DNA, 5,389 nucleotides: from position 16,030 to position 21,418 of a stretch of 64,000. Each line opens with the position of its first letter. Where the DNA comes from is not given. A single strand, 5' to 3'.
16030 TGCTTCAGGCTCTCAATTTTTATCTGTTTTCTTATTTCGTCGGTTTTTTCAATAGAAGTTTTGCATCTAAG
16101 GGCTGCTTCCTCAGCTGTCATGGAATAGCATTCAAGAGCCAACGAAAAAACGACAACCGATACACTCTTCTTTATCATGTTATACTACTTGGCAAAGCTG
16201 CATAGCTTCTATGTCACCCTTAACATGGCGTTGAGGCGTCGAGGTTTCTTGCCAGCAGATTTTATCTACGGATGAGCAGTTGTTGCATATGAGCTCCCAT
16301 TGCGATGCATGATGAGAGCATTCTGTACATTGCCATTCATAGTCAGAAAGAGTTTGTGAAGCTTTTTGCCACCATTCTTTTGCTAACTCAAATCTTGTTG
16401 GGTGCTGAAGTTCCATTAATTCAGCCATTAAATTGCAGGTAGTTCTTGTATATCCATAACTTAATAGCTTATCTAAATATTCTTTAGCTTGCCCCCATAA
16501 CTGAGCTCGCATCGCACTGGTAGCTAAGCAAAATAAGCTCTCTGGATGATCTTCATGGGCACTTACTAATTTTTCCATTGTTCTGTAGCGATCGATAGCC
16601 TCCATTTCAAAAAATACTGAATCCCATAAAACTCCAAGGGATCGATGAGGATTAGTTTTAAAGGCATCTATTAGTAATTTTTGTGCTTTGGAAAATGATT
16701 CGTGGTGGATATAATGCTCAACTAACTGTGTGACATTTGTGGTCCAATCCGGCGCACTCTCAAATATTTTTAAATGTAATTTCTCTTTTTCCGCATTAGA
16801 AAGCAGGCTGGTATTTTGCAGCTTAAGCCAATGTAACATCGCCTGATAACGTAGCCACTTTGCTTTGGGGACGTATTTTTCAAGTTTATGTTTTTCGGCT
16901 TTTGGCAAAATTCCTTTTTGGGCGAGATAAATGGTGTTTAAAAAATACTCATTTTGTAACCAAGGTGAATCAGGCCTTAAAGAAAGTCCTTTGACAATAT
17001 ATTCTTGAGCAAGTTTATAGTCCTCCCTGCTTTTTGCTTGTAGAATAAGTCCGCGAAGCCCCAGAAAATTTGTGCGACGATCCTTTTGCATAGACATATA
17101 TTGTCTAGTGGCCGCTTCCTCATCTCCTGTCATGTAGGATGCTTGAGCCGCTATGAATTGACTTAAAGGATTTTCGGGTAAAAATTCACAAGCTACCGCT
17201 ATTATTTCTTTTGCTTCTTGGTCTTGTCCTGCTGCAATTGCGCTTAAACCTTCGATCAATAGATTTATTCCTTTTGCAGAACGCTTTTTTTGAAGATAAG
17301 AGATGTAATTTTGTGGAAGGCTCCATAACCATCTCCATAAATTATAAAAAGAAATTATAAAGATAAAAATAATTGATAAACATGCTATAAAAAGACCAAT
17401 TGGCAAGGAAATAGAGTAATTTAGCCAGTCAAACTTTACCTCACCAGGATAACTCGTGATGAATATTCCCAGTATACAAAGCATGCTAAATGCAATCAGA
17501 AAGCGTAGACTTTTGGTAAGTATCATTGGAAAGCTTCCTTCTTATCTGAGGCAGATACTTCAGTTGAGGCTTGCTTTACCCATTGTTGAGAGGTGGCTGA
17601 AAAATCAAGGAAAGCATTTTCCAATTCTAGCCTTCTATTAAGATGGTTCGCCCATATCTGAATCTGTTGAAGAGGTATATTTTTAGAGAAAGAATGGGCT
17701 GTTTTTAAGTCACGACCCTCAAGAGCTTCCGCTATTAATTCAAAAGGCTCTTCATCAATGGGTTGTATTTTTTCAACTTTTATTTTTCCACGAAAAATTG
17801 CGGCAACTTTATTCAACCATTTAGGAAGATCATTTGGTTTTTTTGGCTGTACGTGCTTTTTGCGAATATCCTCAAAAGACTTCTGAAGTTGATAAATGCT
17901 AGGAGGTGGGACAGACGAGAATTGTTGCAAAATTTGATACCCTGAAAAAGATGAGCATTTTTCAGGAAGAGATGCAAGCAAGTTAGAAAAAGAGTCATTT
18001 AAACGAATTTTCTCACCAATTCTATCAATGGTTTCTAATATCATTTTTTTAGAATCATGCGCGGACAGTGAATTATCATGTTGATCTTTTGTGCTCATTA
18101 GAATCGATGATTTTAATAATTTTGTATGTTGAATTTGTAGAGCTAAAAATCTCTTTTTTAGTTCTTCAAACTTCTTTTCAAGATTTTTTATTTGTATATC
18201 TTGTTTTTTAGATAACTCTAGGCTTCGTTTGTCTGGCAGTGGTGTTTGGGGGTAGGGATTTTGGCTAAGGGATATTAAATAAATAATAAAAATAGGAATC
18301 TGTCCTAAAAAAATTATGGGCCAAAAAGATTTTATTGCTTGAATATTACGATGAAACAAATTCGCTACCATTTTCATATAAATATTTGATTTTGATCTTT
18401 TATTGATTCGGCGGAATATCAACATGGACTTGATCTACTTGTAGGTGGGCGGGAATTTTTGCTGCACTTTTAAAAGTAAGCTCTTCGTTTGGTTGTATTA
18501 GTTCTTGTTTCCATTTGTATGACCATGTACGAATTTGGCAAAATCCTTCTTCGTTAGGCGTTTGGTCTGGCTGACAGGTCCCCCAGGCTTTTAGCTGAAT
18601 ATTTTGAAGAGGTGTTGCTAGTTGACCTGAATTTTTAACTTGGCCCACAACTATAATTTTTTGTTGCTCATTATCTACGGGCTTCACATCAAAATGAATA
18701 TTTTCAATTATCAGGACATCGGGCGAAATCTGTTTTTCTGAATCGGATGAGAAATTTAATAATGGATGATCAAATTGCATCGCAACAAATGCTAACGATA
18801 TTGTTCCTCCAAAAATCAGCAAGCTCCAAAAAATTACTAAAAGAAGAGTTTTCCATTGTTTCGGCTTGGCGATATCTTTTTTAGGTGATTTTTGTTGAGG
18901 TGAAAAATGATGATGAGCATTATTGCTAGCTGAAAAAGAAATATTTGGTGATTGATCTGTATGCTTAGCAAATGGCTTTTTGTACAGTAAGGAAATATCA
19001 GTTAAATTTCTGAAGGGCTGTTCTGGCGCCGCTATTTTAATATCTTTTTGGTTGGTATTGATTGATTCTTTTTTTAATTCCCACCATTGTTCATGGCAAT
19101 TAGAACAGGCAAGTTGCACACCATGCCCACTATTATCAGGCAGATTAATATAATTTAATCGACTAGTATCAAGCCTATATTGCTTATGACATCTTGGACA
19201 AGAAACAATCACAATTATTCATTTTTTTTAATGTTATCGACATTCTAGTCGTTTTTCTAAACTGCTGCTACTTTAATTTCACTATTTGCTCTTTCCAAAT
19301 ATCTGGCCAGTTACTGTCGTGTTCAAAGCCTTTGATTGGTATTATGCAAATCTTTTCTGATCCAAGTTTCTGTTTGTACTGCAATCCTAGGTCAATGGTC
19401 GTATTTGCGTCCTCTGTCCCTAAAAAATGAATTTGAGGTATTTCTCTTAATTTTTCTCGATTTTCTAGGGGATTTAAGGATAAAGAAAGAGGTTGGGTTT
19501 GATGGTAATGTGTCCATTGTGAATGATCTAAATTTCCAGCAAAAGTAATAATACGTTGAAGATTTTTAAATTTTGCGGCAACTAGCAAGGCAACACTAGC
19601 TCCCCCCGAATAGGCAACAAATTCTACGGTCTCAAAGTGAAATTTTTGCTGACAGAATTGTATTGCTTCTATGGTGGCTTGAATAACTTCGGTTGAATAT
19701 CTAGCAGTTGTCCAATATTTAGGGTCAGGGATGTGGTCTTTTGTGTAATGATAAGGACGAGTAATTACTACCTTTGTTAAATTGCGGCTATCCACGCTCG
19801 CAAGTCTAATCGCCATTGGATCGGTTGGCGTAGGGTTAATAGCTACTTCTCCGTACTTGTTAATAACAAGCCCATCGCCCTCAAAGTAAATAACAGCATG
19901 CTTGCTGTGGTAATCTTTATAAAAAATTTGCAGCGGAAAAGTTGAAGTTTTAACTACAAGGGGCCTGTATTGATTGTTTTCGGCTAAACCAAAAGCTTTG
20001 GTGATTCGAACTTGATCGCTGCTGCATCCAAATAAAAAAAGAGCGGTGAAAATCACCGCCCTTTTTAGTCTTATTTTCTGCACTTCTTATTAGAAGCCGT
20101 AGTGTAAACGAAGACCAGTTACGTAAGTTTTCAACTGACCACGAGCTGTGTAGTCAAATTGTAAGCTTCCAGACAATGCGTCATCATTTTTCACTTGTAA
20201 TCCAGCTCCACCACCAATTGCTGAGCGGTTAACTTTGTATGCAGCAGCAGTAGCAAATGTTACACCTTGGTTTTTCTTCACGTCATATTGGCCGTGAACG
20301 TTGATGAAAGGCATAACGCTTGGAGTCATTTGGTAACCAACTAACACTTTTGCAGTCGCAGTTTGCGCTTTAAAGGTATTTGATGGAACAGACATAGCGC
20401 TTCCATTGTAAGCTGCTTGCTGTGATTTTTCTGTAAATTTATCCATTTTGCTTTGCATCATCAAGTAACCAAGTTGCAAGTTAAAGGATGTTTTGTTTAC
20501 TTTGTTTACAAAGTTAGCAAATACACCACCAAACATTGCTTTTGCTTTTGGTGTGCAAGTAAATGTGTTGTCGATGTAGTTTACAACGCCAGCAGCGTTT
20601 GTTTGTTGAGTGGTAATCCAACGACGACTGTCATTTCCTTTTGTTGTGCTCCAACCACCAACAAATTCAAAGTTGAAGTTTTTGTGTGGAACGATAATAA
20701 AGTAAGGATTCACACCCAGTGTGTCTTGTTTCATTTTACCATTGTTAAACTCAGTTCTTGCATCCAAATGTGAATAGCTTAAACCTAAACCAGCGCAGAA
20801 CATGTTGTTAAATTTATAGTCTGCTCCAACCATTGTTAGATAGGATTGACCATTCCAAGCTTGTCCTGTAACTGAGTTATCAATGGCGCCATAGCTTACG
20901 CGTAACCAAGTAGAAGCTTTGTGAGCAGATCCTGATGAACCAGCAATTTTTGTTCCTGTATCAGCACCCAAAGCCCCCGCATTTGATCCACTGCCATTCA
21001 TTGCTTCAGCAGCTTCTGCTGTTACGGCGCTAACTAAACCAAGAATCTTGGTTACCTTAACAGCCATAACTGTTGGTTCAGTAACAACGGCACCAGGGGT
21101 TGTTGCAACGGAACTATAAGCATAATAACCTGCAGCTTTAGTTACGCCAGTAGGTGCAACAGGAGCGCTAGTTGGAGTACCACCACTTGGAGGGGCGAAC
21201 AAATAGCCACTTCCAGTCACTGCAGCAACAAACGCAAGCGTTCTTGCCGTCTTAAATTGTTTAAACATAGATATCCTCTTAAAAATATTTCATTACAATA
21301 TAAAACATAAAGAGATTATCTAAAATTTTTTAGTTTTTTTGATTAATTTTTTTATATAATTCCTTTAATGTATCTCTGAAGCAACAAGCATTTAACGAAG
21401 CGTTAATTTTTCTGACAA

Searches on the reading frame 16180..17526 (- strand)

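Call 61: search_protein_families(library=pfam, proteins=[window:16180-17526:-], max_evalue=0.0001)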
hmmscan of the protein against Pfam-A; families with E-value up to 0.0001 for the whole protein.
window:16180-17526:- (448 aa): 2 families
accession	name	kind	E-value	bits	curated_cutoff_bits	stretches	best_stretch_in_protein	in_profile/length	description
PF07219.19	HemY_N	-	3.3e-16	59.7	31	1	28-133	1-106/107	HemY protein N-terminus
PF13428.12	TPR_14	-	7.3e-06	26.6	23.5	0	160-193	7-40/44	Tetratricopeptide repeat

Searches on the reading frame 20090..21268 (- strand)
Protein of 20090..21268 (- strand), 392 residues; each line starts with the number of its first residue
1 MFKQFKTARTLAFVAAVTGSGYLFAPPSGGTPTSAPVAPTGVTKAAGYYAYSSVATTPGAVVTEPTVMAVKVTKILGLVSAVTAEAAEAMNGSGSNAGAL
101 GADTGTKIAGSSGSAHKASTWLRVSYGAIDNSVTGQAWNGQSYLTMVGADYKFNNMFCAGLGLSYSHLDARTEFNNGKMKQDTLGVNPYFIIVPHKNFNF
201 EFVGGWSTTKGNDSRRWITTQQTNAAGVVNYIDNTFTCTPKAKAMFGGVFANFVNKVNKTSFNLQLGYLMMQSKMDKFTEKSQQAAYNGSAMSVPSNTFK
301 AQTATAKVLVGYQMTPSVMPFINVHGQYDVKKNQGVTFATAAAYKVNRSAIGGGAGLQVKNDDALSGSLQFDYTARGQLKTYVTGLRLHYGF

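Call 61: search_protein_families(library=pfam, proteins=[window:20090-21268:-], max_evalue=0.0001)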
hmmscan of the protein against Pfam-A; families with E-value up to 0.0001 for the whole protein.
window:20090-21268:- (392 aa): 1 family
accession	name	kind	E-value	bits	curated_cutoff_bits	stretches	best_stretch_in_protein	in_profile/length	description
PF03797.25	Autotransporter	-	9.9e-18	65.2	26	1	121-371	2-254/255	Autotransporter beta-domain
